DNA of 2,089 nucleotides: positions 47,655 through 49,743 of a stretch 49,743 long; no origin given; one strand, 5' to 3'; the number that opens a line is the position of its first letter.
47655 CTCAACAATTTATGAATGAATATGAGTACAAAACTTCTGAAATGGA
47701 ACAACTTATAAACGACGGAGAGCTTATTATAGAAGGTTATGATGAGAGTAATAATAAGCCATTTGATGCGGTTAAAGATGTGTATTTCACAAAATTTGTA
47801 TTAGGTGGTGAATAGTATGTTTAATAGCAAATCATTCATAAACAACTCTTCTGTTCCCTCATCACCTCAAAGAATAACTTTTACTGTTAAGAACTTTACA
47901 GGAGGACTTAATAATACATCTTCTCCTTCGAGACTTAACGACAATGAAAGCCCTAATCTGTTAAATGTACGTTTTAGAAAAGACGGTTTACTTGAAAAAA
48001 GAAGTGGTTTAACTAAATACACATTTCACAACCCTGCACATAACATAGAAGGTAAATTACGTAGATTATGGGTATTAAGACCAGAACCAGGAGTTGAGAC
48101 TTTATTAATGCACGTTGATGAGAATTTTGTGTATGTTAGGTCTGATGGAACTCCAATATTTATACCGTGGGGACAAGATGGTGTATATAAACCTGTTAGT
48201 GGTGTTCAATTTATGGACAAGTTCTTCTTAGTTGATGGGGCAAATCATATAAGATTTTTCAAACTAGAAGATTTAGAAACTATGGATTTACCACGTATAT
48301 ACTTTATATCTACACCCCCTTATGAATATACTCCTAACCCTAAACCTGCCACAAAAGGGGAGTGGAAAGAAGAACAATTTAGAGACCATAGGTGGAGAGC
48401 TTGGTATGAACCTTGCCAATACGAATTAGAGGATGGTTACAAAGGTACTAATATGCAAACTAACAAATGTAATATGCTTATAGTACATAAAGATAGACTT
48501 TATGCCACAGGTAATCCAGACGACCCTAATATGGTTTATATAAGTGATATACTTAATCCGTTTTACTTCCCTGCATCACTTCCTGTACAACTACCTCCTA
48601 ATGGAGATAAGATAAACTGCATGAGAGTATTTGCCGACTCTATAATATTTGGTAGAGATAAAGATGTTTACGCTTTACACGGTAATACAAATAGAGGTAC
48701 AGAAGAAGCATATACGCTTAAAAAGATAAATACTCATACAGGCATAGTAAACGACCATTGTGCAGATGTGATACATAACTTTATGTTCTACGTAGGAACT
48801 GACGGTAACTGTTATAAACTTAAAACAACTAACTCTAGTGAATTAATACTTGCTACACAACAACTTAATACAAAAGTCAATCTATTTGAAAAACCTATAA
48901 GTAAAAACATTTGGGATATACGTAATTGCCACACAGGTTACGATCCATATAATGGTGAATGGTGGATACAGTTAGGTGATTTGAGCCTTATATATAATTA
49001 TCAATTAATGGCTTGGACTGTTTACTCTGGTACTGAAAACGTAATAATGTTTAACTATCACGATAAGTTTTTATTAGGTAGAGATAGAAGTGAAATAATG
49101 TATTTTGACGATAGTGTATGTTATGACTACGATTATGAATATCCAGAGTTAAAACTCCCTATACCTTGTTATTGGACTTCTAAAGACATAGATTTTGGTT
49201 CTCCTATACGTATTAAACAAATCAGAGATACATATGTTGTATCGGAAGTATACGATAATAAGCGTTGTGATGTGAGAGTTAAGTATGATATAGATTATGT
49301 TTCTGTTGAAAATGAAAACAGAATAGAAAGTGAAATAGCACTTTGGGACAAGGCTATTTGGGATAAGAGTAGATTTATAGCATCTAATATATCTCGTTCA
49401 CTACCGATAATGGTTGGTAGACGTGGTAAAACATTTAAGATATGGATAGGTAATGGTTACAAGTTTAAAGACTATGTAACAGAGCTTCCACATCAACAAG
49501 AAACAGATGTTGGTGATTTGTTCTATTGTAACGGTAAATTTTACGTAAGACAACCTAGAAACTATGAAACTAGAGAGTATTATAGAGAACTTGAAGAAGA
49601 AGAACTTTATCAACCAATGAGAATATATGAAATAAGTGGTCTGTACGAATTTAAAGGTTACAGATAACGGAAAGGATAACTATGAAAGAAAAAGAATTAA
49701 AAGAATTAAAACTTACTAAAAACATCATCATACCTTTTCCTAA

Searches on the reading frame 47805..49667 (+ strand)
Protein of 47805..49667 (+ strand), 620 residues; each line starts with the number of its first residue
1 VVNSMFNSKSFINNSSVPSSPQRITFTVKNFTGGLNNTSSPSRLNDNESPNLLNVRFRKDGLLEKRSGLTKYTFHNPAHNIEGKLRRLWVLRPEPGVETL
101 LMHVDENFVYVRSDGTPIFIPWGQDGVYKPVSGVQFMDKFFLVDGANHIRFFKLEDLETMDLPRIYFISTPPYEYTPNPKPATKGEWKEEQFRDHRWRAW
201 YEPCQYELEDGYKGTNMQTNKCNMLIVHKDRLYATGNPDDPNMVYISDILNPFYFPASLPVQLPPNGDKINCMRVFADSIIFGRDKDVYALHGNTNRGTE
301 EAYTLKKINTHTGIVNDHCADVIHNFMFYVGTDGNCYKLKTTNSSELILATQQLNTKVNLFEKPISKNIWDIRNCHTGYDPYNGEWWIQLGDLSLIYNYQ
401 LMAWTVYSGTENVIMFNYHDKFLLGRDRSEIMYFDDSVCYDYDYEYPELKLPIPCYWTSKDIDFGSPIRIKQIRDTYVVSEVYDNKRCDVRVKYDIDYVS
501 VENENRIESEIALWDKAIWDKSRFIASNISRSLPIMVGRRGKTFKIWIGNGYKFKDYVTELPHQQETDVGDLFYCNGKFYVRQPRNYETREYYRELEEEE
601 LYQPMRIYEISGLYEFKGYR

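Call 81: search_protein_families(library=phrogs, proteins=[window:47805-49667:+], max_evalue=0.00001)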
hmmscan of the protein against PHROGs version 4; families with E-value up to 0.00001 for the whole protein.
window:47805-49667:+ (620 aa): 2 families
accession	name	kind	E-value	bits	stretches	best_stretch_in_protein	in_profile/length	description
phrog_3287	-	head and packaging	1.1e-18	68.4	1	27-493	7-463/524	virion structural protein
phrog_5107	-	lysis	1.6e-09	37.7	1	393-546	358-506/533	amidase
